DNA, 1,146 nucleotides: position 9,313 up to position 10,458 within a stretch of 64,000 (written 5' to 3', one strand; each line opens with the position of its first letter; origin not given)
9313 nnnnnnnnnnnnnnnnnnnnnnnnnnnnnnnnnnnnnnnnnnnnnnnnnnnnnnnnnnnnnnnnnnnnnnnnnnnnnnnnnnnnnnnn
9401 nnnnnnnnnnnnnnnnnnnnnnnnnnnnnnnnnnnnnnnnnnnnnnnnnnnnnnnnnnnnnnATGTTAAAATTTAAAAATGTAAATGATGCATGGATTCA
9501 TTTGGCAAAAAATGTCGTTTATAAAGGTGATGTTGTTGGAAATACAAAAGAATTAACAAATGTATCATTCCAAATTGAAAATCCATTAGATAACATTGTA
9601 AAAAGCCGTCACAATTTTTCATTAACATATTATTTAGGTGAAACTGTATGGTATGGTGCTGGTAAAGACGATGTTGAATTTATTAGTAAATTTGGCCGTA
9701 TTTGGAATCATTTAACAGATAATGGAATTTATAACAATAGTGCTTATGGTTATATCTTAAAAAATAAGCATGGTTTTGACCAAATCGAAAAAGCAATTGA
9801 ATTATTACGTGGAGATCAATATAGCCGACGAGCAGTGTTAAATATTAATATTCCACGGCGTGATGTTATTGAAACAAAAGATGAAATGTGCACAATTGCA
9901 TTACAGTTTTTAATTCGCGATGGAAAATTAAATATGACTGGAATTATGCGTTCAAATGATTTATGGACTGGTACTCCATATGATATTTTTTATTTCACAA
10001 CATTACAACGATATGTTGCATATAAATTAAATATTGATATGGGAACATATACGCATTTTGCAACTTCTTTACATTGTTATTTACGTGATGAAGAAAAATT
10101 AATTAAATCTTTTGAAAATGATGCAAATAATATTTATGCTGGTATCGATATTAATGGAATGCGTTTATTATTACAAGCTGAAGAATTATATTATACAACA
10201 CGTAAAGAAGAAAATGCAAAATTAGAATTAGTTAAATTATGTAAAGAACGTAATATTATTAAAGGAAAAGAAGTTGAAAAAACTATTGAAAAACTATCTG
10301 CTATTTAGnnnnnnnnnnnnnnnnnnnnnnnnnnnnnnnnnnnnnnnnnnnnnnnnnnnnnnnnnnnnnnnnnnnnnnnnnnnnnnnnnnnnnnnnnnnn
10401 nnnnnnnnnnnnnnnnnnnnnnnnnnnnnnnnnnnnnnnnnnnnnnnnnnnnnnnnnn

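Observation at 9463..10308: ThyA-fold enzyme carries Asp at the ThyA Asn177 position, predicting dCMP rather than dUMP hydroxymethylation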

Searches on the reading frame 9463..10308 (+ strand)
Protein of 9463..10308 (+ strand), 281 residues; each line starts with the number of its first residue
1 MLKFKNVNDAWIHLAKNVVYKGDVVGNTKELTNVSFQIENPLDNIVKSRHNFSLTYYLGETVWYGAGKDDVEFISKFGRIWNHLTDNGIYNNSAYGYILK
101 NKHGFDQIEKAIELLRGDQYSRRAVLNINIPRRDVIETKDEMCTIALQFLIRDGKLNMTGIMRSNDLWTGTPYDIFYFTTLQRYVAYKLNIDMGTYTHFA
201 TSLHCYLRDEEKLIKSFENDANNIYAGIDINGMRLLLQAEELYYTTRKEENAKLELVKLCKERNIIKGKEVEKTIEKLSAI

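Call 3: search_protein_families(library=pfam, proteins=[window:9463-10308:+], max_evalue=0.01)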
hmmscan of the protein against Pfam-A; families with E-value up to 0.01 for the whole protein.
window:9463-10308:+ (281 aa): 1 family
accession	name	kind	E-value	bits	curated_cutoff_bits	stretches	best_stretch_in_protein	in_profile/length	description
PF00303.24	Thymidylat_synt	-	7.4e-21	74.9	24.3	1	53-222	51-227/266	Thymidylate synthase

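Call 4: search_solved_structures(query=window:9463-10305:+, max_evalue=1, show_alignments=4)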
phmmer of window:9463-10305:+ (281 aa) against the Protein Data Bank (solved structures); distinct sequences matched with E-value up to 1: 126 (the best 60 are shown).
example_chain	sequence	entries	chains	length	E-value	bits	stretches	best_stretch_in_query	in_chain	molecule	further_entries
5b6d_A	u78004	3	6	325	9.3e-26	93.8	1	29-209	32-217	CMP 5-hydroxymethylase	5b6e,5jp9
5jnh_A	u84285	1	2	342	1e-25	93.7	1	29-209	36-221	CMP 5-hydroxymethylase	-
3kgb_A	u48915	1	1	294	4.5e-12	49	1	75-214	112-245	Thymidylate synthase 1/2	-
4h0r_A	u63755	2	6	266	8.8e-12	48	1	56-231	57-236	Thymidylate synthase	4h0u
4dq1_A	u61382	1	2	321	3.1e-11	46.2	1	88-208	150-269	Thymidylate synthase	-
1njc_A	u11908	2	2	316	4.8e-11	45.6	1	102-212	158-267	THYMIDYLATE SYNTHASE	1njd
3uwl_A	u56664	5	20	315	1.1e-10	44.4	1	68-218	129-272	Thymidylate synthase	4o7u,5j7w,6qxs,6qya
1bko_A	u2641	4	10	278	1.3e-10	44.1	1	60-215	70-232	THYMIDYLATE SYNTHASE A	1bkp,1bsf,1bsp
1b02_A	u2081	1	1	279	1.3e-10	44.1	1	60-215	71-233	PROTEIN (THYMIDYLATE SYNTHASE)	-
6auj_A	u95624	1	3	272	1.4e-10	44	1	54-220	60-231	Thymidylate synthase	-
1bp0_A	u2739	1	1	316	2.4e-10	43.3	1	102-212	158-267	PROTEIN (THYMIDYLATE SYNTHASE)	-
1tda_A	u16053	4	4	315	2.4e-10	43.3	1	102-212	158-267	THYMIDYLATE SYNTHASE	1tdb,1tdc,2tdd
1lca_A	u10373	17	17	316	2.4e-10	43.3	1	102-212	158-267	THYMIDYLATE SYNTHASE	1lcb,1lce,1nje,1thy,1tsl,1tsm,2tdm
1vza_A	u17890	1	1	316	2.7e-10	43.1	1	102-212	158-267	THYMIDYLATE SYNTHASE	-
1vzb_A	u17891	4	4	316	2.7e-10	43.1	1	102-212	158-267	THYMIDYLATE SYNTHASE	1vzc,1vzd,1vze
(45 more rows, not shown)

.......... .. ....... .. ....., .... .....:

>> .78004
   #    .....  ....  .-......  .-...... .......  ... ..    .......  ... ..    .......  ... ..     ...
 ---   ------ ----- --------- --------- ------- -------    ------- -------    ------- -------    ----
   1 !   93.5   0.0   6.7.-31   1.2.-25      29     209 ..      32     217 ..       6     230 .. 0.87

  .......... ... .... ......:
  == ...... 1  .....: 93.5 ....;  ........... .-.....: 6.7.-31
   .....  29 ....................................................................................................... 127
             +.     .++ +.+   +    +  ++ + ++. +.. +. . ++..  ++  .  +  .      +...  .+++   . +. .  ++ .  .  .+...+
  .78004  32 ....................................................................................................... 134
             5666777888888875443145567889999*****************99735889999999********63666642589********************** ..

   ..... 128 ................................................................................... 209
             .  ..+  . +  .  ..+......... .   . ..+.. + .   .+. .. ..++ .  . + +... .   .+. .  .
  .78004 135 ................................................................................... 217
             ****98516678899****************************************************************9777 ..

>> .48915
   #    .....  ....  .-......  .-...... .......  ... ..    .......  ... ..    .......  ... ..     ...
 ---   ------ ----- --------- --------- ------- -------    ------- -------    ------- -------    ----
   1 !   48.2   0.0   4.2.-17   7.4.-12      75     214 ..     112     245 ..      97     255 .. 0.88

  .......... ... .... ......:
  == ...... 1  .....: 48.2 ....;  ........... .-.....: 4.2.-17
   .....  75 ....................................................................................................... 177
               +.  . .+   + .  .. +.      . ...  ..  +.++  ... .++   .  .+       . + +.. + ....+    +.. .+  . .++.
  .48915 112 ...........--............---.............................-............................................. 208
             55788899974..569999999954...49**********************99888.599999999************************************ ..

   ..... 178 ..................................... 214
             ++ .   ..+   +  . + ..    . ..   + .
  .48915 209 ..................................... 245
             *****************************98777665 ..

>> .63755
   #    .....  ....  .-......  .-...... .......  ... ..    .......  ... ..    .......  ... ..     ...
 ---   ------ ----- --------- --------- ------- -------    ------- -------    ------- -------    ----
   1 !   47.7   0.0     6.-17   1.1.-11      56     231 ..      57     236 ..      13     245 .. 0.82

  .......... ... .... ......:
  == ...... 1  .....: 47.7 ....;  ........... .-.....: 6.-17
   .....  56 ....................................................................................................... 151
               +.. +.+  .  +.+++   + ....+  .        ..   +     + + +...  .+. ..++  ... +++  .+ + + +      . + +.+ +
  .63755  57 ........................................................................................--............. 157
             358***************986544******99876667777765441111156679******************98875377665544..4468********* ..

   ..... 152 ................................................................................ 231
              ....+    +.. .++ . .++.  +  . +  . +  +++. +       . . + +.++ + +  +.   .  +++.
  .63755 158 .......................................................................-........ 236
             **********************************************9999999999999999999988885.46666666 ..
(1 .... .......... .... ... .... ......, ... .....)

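Call 17: find_homologous_proteins(query=window:9463-10305:+, max_evalue=0.00001)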
Query window:9463-10305:+ (281 aa): 867 proteins with E <= 0.00001 among 1416 candidates; the best 120 are listed.
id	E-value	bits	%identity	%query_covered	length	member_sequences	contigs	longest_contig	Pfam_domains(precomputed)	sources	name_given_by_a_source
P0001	2.9e-182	622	98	100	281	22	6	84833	PF00303.25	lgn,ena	-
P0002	5.2e-136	470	75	100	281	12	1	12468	PF00303.25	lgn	-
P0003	5.7e-106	372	63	95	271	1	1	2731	PF00303.25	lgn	-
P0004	2.5e-105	370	61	98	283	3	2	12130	PF00303.25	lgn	-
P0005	1.9e-101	357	61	96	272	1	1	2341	PF00303.25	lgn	-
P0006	2.9e-98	346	62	94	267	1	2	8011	PF00303.25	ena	-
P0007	1.2e-97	344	62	94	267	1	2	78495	PF00303.25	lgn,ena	-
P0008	3.9e-97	343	61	94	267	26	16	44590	PF00303.25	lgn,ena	-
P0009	1.9e-96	341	59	94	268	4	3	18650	PF00303.25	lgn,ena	-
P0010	2.7e-96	340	57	96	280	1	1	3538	PF00303.25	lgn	-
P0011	2.7e-95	337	57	95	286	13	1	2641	PF00303.25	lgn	-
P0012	2.7e-95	337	58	95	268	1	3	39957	PF00303.25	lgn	-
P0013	3.6e-95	336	59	93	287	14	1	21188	PF00303.25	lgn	-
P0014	6.0e-95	336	57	94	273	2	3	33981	PF00303.25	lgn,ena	-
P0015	1.1e-94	335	58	95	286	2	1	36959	PF00303.25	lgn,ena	-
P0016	1.8e-94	334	58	95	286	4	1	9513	PF00303.25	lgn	-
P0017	2.3e-94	334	57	95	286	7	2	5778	PF00303.25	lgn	-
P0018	7.3e-94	332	58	95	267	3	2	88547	PF00303.25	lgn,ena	-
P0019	4.8e-93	329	57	94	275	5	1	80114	PF00303.25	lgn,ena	-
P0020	4.9e-93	329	57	95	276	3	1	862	PF00303.25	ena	-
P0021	7.4e-93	329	57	93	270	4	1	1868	PF00303.25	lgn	-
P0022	9.3e-93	328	57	94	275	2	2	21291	PF00303.25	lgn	-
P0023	2.7e-92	327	56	97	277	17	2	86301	PF00303.25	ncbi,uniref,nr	ncbi:hypothetical protein [Enterococcus phage TJE4]|uniref:Thymidylate synthase n=1 Tax=Enterococcus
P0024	5.4e-92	326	60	83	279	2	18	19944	PF00303.25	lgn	-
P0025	5.8e-92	326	57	94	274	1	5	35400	PF00303.25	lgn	-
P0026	1.1e-91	325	59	97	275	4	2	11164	PF00303.25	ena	-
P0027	7.5e-90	319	54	94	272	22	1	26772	PF00303.25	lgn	-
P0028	1.4e-88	315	53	98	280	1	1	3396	PF00303.25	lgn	-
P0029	4.8e-88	313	54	95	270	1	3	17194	PF00303.25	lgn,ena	-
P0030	6.7e-88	312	53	95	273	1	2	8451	PF00303.25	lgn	-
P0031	1.2e-87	312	53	94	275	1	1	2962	PF00303.25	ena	-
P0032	5.4e-86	306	54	99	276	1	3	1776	PF00303.25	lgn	-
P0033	7.6e-85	302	54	98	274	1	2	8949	PF00303.25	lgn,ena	-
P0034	9.0e-85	302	54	98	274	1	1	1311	PF00303.25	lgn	-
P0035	2.0e-83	298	61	80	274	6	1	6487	PF00303.25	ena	-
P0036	1.3e-81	292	51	94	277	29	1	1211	PF00303.25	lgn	-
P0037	1.6e-81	292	51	94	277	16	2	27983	PF00303.25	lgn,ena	-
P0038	2.5e-80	288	51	95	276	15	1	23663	PF00303.25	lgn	-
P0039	2.0e-79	285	49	95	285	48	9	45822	PF00303.25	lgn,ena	-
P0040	5.5e-79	283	53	95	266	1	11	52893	PF00303.25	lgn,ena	-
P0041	1.5e-78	282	55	88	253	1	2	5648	PF00303.25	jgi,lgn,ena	jgi:thymidylate synthase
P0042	3.3e-78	281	56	77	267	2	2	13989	PF00303.25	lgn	-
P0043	3.9e-78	280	53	86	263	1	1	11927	PF00303.25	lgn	-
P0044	9.1e-77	276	51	95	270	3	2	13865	PF00303.25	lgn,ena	-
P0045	4.5e-76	274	49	94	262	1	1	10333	PF00303.25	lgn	-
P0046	8.1e-76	273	51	94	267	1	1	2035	PF00303.25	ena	-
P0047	1.3e-75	272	56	86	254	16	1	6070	PF00303.25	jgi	jgi:thymidylate synthase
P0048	2.0e-75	272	51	94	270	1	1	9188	PF00303.25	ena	-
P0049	2.8e-75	271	56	86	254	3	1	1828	PF00303.25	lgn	-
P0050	3.1e-75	271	55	85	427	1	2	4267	PF02223.24,PF00303.25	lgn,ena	-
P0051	8.6e-75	270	52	92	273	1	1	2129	PF00303.25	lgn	-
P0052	1.1e-74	269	50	94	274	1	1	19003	PF00303.25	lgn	-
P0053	1.9e-74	268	53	89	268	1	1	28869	PF00303.25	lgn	-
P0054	4.3e-74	267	50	93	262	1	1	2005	PF00303.25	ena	-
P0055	1.4e-73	266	49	87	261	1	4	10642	PF00303.25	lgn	-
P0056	1.5e-73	265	50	95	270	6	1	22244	PF00303.25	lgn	-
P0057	1.5e-73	265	51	89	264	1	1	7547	PF00303.25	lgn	-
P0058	1.9e-73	265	51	94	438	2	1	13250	PF02223.24,PF00303.25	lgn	-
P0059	3.6e-73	264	53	88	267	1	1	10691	PF00303.25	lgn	-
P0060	4.4e-73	264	49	95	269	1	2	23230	PF00303.25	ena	-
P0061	4.6e-73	264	48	90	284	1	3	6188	PF00303.25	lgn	-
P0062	5.4e-73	264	53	89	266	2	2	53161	PF00303.25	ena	-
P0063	8.6e-73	263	52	90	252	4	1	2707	PF00303.25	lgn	-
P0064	8.8e-73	263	49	91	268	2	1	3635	PF00303.25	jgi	jgi:thymidylate synthase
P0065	1.0e-72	263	46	95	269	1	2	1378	PF00303.25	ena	-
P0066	1.2e-72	262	49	97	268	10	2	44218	PF00303.25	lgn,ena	-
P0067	1.3e-72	262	51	87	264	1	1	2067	PF00303.25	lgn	-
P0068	1.5e-72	262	53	78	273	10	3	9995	PF00303.25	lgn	-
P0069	1.5e-72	262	46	95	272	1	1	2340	PF00303.25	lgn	-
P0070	1.6e-72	262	53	77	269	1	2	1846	PF00303.25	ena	-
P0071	1.7e-72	262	50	89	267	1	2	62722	PF00303.25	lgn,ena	-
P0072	2.1e-72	262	51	94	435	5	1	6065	PF02223.24,PF00303.25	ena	-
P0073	3.4e-72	261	54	75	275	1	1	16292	PF00303.25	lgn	-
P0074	5.9e-72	260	50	95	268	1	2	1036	PF00303.25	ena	-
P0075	6.6e-72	260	51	87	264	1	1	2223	PF00303.25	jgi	jgi:thymidylate synthase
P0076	7.1e-72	260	47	95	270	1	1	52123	PF00303.25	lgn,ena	-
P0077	1.1e-71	259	49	95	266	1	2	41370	PF00303.25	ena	-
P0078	1.1e-71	259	55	74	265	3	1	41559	PF00303.25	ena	-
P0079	1.3e-71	259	50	88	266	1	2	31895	PF00303.25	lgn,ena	-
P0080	1.4e-71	259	53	89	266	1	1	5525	PF00303.25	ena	-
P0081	1.5e-71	259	53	90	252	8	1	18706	PF00303.25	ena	-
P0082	2.3e-71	258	52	78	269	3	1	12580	PF00303.25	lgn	-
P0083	2.6e-71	258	46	96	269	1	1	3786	PF00303.25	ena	-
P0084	2.6e-71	258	58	73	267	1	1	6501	PF00303.25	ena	-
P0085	2.8e-71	258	49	95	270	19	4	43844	PF00303.25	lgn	-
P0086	2.9e-71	258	52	89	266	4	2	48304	PF00303.25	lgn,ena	-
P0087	3.6e-71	258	48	94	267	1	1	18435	PF00303.25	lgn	-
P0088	4.0e-71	257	49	95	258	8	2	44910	PF00303.25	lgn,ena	-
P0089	4.1e-71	257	48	94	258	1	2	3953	PF00303.25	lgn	-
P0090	4.4e-71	257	55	72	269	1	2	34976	PF00303.25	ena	-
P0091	7.0e-71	257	49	87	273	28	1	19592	PF00303.25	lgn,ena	-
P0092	7.4e-71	257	49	95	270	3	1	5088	PF00303.25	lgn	-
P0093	1.1e-70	256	49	96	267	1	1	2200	PF00303.25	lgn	-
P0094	1.2e-70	256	50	89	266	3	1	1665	PF00303.25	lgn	-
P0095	1.2e-70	256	49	90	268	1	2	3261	PF00303.25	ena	-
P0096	1.4e-70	256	51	77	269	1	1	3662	PF00303.25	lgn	-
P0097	1.4e-70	256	51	89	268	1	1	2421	PF00303.25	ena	-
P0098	1.6e-70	256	47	93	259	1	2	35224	PF00303.25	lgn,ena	-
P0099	1.6e-70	255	49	97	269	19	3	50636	PF00303.25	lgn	-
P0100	1.6e-70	255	46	95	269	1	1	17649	PF00303.25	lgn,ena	-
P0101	1.7e-70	255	53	75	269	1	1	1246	PF00303.25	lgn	-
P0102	1.7e-70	255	50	88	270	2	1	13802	PF00303.25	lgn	-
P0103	1.9e-70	255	57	76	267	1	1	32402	PF00303.25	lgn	-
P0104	2.3e-70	255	57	74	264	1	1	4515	PF00303.25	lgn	-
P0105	2.3e-70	255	49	93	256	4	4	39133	PF00303.25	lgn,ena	-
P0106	2.5e-70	255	47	96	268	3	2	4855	PF00303.25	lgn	-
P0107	2.7e-70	255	55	74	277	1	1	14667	PF00303.25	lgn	-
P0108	3.0e-70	255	48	95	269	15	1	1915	PF00303.25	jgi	-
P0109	3.0e-70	255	47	91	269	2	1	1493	PF00303.25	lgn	-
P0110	3.3e-70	254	51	86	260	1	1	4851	PF00303.25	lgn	-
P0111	3.6e-70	254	47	94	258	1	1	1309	PF00303.25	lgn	-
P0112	4.0e-70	254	46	94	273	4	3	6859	PF00303.25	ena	-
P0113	4.5e-70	254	49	95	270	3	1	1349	PF00303.25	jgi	-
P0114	4.6e-70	254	52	85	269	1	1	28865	PF00303.25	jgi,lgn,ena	-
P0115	4.8e-70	254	57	69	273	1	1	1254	PF00303.25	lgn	-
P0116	5.0e-70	254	50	88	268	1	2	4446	PF00303.25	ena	-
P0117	6.1e-70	254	57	74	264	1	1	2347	PF00303.25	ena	-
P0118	6.5e-70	254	51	89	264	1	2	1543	PF00303.25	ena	-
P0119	6.6e-70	253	44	95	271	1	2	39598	PF00303.25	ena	-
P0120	6.7e-70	253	50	85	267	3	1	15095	PF00303.25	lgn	-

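Call 18: search_dna_similar(query=window:9463-10305:+, collection=phages, mode=protein, max_rows=60, rows=spread, max_evalue=0.00001)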
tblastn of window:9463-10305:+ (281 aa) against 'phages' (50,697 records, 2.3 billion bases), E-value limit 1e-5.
Records with a match: 1175; places in all: 1203; records where one place covers at least 80% of the query: 26.
Best place of each record, by identity: 95-99% 1; 60-80% 5; <60% 1169.
By first word of the organism name: Salmonella 177; Escherichia 118; Bacillus 113; Pseudomonas 98; Acinetobacter 94; Klebsiella 67; Vibrio 64; Aeromonas 58; Arthrobacter 34; Xanthomonas 28; and 66 more.
By host as written in the record: - 166; Escherichia coli 48; Pseudomonas aeruginosa 35; Acinetobacter baumannii 30; Klebsiella pneumoniae 29; Pseudomonas aeruginosa PAO1 29; Arthrobacter sp. ATCC 21022 29; Salmonella enterica 26; and 344 more.
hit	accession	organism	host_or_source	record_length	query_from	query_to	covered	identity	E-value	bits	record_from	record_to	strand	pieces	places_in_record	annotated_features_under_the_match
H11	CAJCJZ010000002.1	Enterococcus phage vB_EfaS_140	Gamoneu cheese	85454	1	281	100%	97.2%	0e+0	566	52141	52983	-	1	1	Thymidylate synthase (EC | hypothetical protein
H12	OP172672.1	Bacteroides phage BF503P4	Bacteroides fragilis DA503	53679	2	206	73%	36.3%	1e-22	103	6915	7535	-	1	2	deoxycytidylate 5-hydroxymethyltransferase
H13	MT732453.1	Maribacter phage Molly_3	Maribacter forsetii DSM18668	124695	6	218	76%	31.8%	2e-24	108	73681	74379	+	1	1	thymidylate synthase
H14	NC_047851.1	Brevibacterium phage LuckyBarnes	Brevibacterium iodinum ATCC 15728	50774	2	206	73%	31.1%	3e-18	90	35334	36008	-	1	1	thymidylate synthase | hypothetical protein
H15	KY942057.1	Dickeya phage XF4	Dickeya solani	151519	28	206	64%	34.2%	8e-19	92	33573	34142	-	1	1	putative thymidylate synthase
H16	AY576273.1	Alphaproteobacteria phage PhiJL001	-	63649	1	206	73%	29.6%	2e-16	85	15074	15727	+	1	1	thymidylate synthase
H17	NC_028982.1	Bacillus phage JL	Bacillus cereus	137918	21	209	67%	31.8%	2e-17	88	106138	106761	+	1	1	thymidylate synthase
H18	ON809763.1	Salmonella phage SeF3a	Salmonella enterica subsp. enterica ...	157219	28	206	64%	33.0%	3e-19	93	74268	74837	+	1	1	thymidylate synthase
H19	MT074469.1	Salmonella phage rabagast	Salmonella enterica subsp. enterica ...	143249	28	206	64%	32.6%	1e-18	91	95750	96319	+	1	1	thymidylate synthase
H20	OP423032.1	Salmonella phage vB_Hercules_SET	Salmonella enterica serovar Typhimurium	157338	28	206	64%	32.6%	1e-18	91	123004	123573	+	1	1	thymidylate synthase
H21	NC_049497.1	Salmonella phage Se-J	Salmonella enterica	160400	28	206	64%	32.6%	8e-18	89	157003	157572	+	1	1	thymidylate synthase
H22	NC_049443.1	Salmonella phage SeSz-1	Salmonella enterica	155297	28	206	64%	32.5%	1e-18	91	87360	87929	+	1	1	thymidylate synthase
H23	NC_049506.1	Salmonella phage moki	Salmonella enterica subsp. enterica ...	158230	28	206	64%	32.5%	1e-18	91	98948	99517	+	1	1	thymidylate synthase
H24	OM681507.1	Salmonella phage vB_SenA_SM5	Salmonella enterica subusp. enterica ...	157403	28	206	64%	32.5%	2e-18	91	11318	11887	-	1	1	thymidylate synthase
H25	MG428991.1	Klebsiella phage May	Klebsiella pneumoniae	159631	51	206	56%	36.7%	6e-19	92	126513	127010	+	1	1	thymidylate synthase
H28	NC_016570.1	Escherichia phage Cba120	Escherichia coli; O157:H7; NCTC 12900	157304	51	206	56%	36.1%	3e-18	90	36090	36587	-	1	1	orf073: thymidylate synthase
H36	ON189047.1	Xanthomonas phage Mallos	Xanthomonas translucens pv. translucens ...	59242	59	280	79%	23.7%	6e-12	71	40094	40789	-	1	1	thymidylate synthase | deoxycytidylate deaminase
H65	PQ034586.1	Acinetobacter phage vB_AbaM_DLP3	Acinetobacter baumannii AB5075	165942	107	217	40%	32.2%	7e-6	53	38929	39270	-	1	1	thymidylate synthase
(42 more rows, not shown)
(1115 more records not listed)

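Call 21: get_annotated_region(hit=H28, flank=1500)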
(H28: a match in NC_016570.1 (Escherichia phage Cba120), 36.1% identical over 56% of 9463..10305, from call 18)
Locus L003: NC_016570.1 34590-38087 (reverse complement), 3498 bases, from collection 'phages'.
description: Escherichia phage Cba120, complete genome.
organism: Escherichia phage Cba120 (NCBI taxid 2886902)
taxonomy: Viruses; Duplodnaviria; Heunggongvirae; Uroviricota; Caudoviricetes; Ackermannviridae; Cvivirinae; Kuttervirus; Kuttervirus CBA120
host: Escherichia coli; O157:H7; NCTC 12900; source: -; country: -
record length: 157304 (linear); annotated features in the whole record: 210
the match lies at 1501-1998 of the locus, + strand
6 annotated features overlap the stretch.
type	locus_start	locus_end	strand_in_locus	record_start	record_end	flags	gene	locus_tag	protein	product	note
CDS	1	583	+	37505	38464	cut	orf076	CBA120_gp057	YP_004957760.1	hypothetical protein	similar to YP_003358548.1 hypothetical protein phiSboM-AG3_gp061 Shigella phage phiSboM-AG3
CDS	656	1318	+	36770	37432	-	orf074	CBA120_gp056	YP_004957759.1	terminase small subunit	-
CDS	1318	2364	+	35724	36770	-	orf073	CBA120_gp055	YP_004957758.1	thymidylate synthase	-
CDS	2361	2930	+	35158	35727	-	orf072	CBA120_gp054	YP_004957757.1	hypothetical protein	-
CDS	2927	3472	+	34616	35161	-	orf070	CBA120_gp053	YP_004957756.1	nucleoside triphosphate pyrophosphohydrolase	-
CDS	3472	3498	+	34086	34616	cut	orf069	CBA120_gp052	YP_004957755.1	hypothetical protein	-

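Call 22: get_annotated_region(hit=H12, flank=4000)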
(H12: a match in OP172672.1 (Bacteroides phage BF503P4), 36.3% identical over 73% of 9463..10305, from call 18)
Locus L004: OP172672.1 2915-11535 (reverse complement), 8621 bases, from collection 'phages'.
description: Bacteroides phage BF503P4, complete genome.
organism: Bacteroides phage BF503P4 (NCBI taxid 2968555)
taxonomy: Viruses; Duplodnaviria; Heunggongvirae; Uroviricota; Caudoviricetes
host: Bacteroides fragilis DA503; source: municipal sewage; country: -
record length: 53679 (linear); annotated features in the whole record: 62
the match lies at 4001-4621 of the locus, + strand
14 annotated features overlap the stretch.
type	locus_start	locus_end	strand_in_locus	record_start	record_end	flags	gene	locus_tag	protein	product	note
CDS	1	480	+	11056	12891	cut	-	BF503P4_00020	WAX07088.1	hypothetical protein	-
CDS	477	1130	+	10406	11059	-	-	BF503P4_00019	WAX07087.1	hypothetical protein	-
CDS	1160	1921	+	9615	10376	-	-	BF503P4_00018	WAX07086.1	deoxycytidylate 5-hydroxymethyltransferase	-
CDS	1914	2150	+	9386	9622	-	-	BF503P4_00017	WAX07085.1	hypothetical protein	-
CDS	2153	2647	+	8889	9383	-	dut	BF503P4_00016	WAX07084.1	deoxyuridine 5'-triphosphate nucleotidohydrolase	-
CDS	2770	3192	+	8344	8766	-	-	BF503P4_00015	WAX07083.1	hypothetical protein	-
CDS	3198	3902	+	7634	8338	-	-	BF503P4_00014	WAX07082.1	hypothetical protein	-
CDS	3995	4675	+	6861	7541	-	-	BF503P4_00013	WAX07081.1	deoxycytidylate 5-hydroxymethyltransferase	-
CDS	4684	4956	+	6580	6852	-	-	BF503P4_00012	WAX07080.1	hypothetical protein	-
CDS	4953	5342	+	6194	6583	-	-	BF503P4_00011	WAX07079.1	hypothetical protein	-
CDS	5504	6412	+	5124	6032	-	-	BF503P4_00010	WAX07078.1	hypothetical protein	-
CDS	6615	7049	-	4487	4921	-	-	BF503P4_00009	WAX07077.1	hypothetical protein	-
CDS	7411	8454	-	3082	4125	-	-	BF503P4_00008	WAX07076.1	hypothetical protein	-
CDS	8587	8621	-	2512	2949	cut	-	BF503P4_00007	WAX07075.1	hypothetical protein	-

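Call 32: search_protein_families(library=phrogs, proteins=[window:9463-10308:+], max_evalue=0.001)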
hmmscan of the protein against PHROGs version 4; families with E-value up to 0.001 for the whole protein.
window:9463-10308:+ (281 aa): 4 families
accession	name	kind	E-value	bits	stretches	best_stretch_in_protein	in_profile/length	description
phrog_5131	-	DNA, RNA and nucleotide metabolism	1.4e-46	160.4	1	2-255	4-268/357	thymidylate synthase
phrog_160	-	DNA, RNA and nucleotide metabolism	6.1e-36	125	1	1-220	26-267/335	thymidylate synthase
phrog_3676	-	DNA, RNA and nucleotide metabolism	1.3e-32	114.3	1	26-263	36-282/351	thymidylate synthase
phrog_5682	-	DNA, RNA and nucleotide metabolism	1.3e-13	51.8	1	94-231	42-175/209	thymidylate synthase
